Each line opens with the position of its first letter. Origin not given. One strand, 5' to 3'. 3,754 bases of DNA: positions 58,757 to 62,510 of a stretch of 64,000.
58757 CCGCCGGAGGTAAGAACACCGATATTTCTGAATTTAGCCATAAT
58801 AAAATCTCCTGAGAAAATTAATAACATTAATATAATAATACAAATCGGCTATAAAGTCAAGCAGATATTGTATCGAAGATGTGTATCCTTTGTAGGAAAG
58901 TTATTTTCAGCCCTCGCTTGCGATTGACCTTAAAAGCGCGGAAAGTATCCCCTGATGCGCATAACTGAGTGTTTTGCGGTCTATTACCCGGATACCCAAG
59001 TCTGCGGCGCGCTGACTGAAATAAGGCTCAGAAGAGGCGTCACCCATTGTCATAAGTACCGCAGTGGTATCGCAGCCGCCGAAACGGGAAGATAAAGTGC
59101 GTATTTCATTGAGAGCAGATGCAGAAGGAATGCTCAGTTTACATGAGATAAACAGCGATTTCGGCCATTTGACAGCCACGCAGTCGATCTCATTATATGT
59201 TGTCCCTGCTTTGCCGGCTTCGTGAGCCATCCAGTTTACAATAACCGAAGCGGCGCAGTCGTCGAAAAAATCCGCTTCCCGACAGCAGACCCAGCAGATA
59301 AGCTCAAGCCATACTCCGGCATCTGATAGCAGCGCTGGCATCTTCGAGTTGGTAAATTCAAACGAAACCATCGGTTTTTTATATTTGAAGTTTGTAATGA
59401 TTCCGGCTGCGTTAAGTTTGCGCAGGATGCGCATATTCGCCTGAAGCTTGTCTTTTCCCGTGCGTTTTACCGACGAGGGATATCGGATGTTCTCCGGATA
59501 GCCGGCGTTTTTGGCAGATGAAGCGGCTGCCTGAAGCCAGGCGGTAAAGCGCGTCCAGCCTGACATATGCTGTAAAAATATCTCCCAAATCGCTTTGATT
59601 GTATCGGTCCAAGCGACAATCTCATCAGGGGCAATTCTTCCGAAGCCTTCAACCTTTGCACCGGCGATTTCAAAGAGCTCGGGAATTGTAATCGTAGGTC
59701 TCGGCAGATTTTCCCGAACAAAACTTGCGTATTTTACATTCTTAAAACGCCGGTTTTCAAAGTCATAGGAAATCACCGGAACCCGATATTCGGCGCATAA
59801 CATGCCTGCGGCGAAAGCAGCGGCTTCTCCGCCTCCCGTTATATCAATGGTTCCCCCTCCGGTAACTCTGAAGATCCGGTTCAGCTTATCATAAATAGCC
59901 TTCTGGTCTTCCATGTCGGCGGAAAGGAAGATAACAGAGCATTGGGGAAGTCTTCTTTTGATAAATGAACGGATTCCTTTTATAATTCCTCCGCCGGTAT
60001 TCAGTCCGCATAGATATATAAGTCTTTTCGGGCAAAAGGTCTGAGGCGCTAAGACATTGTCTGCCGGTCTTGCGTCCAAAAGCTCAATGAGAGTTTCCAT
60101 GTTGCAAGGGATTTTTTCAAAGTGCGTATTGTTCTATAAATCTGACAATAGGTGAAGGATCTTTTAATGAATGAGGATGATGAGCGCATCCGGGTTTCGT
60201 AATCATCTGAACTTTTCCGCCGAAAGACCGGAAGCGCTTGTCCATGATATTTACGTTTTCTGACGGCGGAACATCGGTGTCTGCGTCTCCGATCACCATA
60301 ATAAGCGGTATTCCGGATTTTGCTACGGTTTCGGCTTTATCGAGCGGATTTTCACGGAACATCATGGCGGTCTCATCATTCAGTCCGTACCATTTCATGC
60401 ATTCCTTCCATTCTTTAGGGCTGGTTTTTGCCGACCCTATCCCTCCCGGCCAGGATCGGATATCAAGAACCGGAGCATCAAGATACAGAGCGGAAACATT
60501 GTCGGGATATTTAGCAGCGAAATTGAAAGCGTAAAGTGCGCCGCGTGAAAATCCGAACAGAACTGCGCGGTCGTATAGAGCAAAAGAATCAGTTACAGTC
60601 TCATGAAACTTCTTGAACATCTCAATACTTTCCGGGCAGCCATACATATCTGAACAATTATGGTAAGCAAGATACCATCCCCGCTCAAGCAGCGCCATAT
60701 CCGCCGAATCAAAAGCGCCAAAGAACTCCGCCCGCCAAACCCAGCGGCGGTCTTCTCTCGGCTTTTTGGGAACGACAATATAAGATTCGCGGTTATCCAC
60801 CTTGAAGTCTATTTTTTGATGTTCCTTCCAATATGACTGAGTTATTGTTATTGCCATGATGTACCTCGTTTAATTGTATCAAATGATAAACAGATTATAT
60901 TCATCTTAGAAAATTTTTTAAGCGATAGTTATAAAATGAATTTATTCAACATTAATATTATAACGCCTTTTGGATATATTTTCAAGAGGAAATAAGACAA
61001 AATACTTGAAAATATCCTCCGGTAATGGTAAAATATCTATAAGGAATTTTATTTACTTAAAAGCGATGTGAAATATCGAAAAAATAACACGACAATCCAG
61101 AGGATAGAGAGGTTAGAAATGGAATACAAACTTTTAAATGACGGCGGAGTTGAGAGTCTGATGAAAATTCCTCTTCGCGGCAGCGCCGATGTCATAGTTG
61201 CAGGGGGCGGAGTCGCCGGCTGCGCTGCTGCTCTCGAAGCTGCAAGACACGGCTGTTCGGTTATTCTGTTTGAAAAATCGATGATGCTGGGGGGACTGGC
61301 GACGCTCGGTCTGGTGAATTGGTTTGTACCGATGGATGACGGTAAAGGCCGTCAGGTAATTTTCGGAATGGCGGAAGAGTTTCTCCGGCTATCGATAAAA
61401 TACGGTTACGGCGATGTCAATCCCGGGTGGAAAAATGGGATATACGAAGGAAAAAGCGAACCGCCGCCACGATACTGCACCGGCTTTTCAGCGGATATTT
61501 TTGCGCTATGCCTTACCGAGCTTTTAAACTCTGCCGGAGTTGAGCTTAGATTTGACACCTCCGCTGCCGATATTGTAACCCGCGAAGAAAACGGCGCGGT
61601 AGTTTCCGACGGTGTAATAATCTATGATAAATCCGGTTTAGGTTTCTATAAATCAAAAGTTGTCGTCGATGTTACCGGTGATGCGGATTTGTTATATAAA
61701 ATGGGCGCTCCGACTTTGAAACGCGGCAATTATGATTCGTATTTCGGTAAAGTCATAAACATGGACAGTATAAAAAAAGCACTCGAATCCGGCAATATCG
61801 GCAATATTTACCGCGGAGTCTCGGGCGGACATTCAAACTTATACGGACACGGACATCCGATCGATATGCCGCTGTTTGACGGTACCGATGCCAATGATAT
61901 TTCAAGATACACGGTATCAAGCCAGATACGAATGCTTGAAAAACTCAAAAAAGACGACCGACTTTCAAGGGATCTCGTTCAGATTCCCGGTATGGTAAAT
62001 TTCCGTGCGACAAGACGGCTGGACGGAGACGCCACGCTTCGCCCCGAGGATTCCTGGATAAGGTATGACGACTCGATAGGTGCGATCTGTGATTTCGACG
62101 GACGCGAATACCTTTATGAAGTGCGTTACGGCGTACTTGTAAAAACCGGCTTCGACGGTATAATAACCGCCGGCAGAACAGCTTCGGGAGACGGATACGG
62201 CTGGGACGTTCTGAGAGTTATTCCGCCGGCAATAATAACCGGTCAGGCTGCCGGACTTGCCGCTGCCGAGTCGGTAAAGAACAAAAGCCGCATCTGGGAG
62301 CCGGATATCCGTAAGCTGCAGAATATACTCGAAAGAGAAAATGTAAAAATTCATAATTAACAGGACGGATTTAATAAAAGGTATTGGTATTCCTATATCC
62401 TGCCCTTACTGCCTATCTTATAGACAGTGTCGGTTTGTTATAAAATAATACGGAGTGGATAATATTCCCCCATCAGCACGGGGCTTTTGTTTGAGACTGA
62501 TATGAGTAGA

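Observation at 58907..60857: Stand-alone Card1/Can2-like CARF-nuclease with altered signature residues, packed behind an esterase, with no CRISPR-Cas or cyclase in 64 kb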

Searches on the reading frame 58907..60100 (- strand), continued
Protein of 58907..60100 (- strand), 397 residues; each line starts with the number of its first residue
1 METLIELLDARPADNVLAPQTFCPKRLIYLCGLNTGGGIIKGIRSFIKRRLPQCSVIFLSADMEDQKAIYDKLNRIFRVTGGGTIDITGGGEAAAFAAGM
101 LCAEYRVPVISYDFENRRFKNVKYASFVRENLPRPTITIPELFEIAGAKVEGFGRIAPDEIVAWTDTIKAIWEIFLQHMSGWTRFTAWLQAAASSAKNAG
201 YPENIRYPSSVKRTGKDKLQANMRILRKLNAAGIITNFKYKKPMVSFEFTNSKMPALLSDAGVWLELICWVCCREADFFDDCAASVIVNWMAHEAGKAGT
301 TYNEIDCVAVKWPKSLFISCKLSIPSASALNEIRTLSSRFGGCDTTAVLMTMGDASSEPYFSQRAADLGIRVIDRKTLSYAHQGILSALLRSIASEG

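Call 72: search_protein_families(library=padloc, proteins=[P0046, P0032, P0071, P0104, P0005, P0252], max_evalue=1e-10)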
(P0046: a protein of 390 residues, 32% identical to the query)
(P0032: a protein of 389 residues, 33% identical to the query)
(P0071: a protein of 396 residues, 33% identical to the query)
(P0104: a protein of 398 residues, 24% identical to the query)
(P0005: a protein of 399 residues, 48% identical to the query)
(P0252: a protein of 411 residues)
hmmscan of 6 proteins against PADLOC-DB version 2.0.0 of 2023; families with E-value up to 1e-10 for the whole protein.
P0046 (390 aa): 11 families
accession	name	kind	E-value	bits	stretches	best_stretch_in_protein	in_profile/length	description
PDLC01895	CARF4--CARF_PDDEXK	-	2.5e-47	159.8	1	1-385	1-381/397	-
PDLC01880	CARF4--CARF_PDDEXK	-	5.7e-31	106.1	1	1-384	1-358/364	-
PDLC01884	CARF4--CARF_PDDEXK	-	3.9e-25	87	1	216-371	206-362/382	-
PDLC01881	CARF4--CARF_PDDEXK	-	8.4e-25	85.7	1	225-386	215-374/378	-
PDLC01619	Csx1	-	3.4e-18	63.9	1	1-375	1-319/330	CAS-III; associated_signaling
PDLC01890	CARF4--CARF_PDDEXK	-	4.4e-17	60.5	0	280-371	250-339/366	-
PDLC01882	CARF4--CARF_PDDEXK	-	9.1e-14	48.8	1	262-382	435-562/569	-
PDLC01887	CARF4--CARF_PDDEXK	-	9.6e-13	46.3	0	1-125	1-123/285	-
PDLC01898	CARF4--CARF_PDDEXK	-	5.6e-12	43.5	1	262-375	173-286/296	-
PDLC01900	CARF4--CARF_PDDEXK_AAA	-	2.3e-11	41.1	0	262-371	442-549/556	-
PDLC01037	Csx1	-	2.5e-11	41.7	1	2-385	3-315/320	ARF+Nuclease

P0032 (389 aa): 12 families
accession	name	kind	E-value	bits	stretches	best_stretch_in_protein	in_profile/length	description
PDLC01895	CARF4--CARF_PDDEXK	-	3e-46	156.2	1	1-388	1-385/397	-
PDLC01880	CARF4--CARF_PDDEXK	-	7.5e-32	109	1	1-385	1-360/364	-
PDLC01881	CARF4--CARF_PDDEXK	-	1.5e-23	81.6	1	2-386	4-375/378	-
PDLC01884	CARF4--CARF_PDDEXK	-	4.8e-21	73.6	1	4-371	5-363/382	-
PDLC01619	Csx1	-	3.6e-19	67.1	1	1-380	1-320/330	CAS-III; associated_signaling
PDLC01890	CARF4--CARF_PDDEXK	-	6.4e-17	60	0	280-371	251-340/366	-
PDLC01882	CARF4--CARF_PDDEXK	-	8.9e-13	45.5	1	261-376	435-558/569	-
PDLC01887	CARF4--CARF_PDDEXK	-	5.1e-12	43.9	0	1-123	1-121/285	-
PDLC01898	CARF4--CARF_PDDEXK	-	5.3e-12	43.6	1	260-374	172-286/296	-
PDLC01037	Csx1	-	7.4e-12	43.4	0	2-386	3-317/320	ARF+Nuclease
PDLC01900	CARF4--CARF_PDDEXK_AAA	-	1.9e-11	41.3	0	13-370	227-549/556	-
PDLC01968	CARF_PDDEXK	-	3.6e-11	40.8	1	247-388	228-356/361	-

P0071 (396 aa): 4 families
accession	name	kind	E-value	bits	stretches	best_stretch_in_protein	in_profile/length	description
PDLC01895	CARF4--CARF_PDDEXK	-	2e-45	153.5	1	1-387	1-382/397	-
PDLC01880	CARF4--CARF_PDDEXK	-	1.4e-26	91.7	1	1-377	1-352/364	-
PDLC01884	CARF4--CARF_PDDEXK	-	2.4e-25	87.8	1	3-377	4-367/382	-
PDLC01881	CARF4--CARF_PDDEXK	-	1.7e-22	78.1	1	1-373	3-361/378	-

P0104 (398 aa): 10 families
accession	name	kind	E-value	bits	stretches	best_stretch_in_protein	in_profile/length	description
PDLC01895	CARF4--CARF_PDDEXK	-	1.4e-31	107.8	1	2-386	2-367/397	-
PDLC01880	CARF4--CARF_PDDEXK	-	3.1e-29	100.4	1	2-386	2-347/364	-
PDLC01881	CARF4--CARF_PDDEXK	-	4.8e-26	89.8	1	13-389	15-362/378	-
PDLC01884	CARF4--CARF_PDDEXK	-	6.4e-24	83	1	5-387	6-363/382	-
PDLC01887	CARF4--CARF_PDDEXK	-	6e-18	63.4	1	5-165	5-158/285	-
PDLC01898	CARF4--CARF_PDDEXK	-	3.2e-16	57.4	0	267-385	168-281/296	-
PDLC01037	Csx1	-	3.9e-15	54.2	1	9-376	10-289/320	ARF+Nuclease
PDLC01968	CARF_PDDEXK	-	3.5e-12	44.1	1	60-378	54-332/361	-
PDLC01882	CARF4--CARF_PDDEXK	-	2.6e-11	40.7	1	145-371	336-536/569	-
PDLC01890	CARF4--CARF_PDDEXK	-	4.2e-11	40.8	1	35-390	30-345/366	-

P0005 (399 aa): 4 families
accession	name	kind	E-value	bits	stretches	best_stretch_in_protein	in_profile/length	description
PDLC01895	CARF4--CARF_PDDEXK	-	8e-31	105.4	1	6-385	2-375/397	-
PDLC01881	CARF4--CARF_PDDEXK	-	1.5e-23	81.6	1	5-376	3-359/378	-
PDLC01880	CARF4--CARF_PDDEXK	-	1.6e-21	75.1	1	7-382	3-352/364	-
PDLC01884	CARF4--CARF_PDDEXK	-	2.6e-18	64.6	1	6-356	3-343/382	-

P0252 (411 aa): 9 families
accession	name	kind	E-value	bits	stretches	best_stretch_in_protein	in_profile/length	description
PDLC01895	CARF4--CARF_PDDEXK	-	5.8e-32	109.2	1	2-401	3-384/397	-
PDLC01881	CARF4--CARF_PDDEXK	-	4.8e-29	99.7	1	2-400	5-374/378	-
PDLC01880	CARF4--CARF_PDDEXK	-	7.8e-28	95.8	1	8-395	9-358/364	-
PDLC01884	CARF4--CARF_PDDEXK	-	1.1e-22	79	1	3-384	5-362/382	-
PDLC01619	Csx1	-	1.5e-19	68.3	1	5-367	6-315/330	CAS-III; associated_signaling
PDLC01037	Csx1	-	8e-16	56.5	1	11-387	13-307/320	ARF+Nuclease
PDLC01968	CARF_PDDEXK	-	1.5e-14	51.9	1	250-400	228-353/361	-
PDLC01882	CARF4--CARF_PDDEXK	-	4.3e-12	43.3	1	89-371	286-543/569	-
PDLC01898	CARF4--CARF_PDDEXK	-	7.7e-12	43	0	261-395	170-292/296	-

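Call 74: list_cluster_members(proteins=[P0104, window:58907-60100:-, P0074, P0001])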
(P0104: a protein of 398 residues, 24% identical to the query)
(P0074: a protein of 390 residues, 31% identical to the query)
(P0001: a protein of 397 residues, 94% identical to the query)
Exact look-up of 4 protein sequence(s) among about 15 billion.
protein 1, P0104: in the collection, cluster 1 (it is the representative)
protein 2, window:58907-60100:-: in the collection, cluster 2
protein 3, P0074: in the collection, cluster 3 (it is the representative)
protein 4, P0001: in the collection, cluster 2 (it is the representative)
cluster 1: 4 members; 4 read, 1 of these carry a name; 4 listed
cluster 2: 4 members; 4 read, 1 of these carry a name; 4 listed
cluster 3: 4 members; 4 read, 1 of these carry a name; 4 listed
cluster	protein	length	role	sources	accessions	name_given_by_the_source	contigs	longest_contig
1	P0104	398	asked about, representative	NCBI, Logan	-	-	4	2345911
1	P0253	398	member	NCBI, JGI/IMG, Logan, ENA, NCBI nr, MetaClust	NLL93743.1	MAG: DUF1887 family protein [Clostridiales bacterium] | DUF1887 family protein [Clostridiales bacterium] | \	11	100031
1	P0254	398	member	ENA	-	-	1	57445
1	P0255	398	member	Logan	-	-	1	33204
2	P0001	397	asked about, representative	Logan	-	-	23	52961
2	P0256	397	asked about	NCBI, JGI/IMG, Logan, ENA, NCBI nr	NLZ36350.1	MAG: hypothetical protein GX897_02575 [Clostridiales bacterium] | hypothetical protein [Clostridiales bacterium]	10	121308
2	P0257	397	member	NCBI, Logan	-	-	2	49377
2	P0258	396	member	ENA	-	-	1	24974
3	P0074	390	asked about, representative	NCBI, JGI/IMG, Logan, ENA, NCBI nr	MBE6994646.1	MAG: DUF1887 family protein [Ruminococcaceae bacterium] | DUF1887 family protein [Oscillospiraceae bacterium]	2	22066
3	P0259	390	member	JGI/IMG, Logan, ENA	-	-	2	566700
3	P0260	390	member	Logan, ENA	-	-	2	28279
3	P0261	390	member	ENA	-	-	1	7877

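Call 75: find_related_loci(query=A1, collection=viral_contigs, flank=8000)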
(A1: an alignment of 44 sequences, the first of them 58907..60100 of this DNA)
Query A1 (397 aa) in viral_contigs; peptide patterns used: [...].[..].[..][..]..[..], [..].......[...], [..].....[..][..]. (x = any residue, [..] = any of these).
151 stretches matched a pattern, but none encodes a relative of the query by tblastn (E <= 1e-3).

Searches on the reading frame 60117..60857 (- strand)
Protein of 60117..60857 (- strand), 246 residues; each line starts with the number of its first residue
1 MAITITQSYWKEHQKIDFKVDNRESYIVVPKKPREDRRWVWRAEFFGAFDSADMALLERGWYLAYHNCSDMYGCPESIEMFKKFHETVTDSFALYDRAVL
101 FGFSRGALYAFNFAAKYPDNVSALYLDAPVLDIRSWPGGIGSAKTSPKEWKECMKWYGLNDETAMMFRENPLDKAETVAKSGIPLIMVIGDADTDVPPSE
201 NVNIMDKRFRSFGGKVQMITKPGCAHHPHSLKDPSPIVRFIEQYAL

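Call 3: search_protein_families(library=pfam, proteins=[window:60117-60857:-], max_evalue=1)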
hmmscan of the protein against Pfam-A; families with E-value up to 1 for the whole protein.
window:60117-60857:- (246 aa): 7 families
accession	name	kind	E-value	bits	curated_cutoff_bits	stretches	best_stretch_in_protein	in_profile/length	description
PF00561.26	Abhydrolase_1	-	4.5e-07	30.2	25.8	1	95-134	68-103/245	alpha/beta hydrolase fold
PF00326.27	Peptidase_S9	-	6.6e-07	29.5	22.6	1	87-227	55-188/213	Prolyl oligopeptidase family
PF12146.15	Hydrolase_4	-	4.6e-06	26.5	27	1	83-136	64-117/239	Serine aminopeptidase, S33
PF00756.26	Esterase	-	0.00048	20.4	22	1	86-206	104-207/251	Putative esterase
PF03959.19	FSH1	-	0.0091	16.1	21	1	58-206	69-184/211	Serine hydrolase (FSH1)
PF12697.13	Abhydrolase_6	-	0.02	16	26.3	1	94-229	64-207/217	Alpha/beta hydrolase family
PF09994.14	T6SS_Tle1-like_cat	-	0.2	11.4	27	1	87-110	87-110/287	T6SS, Phospholipase effector Tle1-like, catalytic domain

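Call 5: search_protein_families(library=ncbifam, proteins=[window:60117-60857:-], max_evalue=1)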
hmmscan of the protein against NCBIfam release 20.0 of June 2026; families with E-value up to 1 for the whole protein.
window:60117-60857:- (246 aa): 9 families
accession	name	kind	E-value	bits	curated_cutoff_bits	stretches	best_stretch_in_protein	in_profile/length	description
TIGR02427.1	protocat_pcaD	equivalog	0.00022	20.7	255.85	1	66-126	50-109/251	3-oxoadipate enol-lactonase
TIGR01738.1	bioH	equivalog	0.00025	20.8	206.95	1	96-129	65-98/245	pimeloyl-ACP methyl ester esterase BioH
NF050058.1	e_dPHAscl_type1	hypoth_equivalog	0.0012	18.4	150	1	96-208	104-204/276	extracellular catalytic domain type 1 short-chain-length polyhydroxyalkanoate depolymerase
NF050089.1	i_nPHAscl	equivalog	0.0012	18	300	1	85-128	74-116/288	intracellular short-chain-length polyhydroxyalkanoate depolymerase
NF005757.0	PRK07581.1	subfamily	0.0044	15.9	332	1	85-122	113-150/339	hypothetical protein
TIGR03343.1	biphenyl_bphD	equivalog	0.058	12.6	462.15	1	95-129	100-134/282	2-hydroxy-6-oxo-6-phenylhexa-2,4-dienoate hydrolase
TIGR01250.1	pro_imino_pep_2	subfamily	0.059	12.9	167.65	1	86-143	87-143/288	proline iminopeptidase-family hydrolase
TIGR03695.1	menH_SHCHC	equivalog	0.074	12.5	208.55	1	82-127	58-102/252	2-succinyl-6-hydroxy-2,4-cyclohexadiene-1-carboxylate synthase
NF005262.1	PRK06765.1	equivalog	0.088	11.8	450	1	80-123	127-170/366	E22 family MetX-like putative esterase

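Call 49: search_protein_families(library=padloc, proteins=[window:60117-60857:-], max_evalue=0.01)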
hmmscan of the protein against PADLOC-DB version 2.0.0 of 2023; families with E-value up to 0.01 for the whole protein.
window:60117-60857:- (246 aa): 0 families

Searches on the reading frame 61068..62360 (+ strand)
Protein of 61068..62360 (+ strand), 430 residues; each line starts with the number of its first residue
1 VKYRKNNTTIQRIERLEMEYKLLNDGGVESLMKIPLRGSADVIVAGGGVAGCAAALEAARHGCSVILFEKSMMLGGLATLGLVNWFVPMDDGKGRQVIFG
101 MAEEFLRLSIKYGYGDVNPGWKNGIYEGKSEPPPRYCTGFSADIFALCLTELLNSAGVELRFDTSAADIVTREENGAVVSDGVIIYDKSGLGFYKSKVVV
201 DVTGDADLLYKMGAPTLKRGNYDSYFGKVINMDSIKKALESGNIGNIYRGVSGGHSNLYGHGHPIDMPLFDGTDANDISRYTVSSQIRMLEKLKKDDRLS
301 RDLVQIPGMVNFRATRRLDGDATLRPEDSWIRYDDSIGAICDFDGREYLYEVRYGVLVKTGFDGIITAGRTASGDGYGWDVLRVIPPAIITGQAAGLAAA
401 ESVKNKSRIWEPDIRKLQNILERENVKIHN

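Call 49: search_protein_families(library=padloc, proteins=[window:61068-62360:+], max_evalue=0.01)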
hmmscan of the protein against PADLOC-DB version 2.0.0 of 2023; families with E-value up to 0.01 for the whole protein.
window:61068-62360:+ (430 aa): 2 families
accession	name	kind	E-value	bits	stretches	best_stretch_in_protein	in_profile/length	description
PDLC01086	C3a186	-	0.00025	18.5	1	42-79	3-40/384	"C-3?,4? desaturase"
PDLC03858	LmuA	-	0.0023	14.5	1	36-72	51-88/827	-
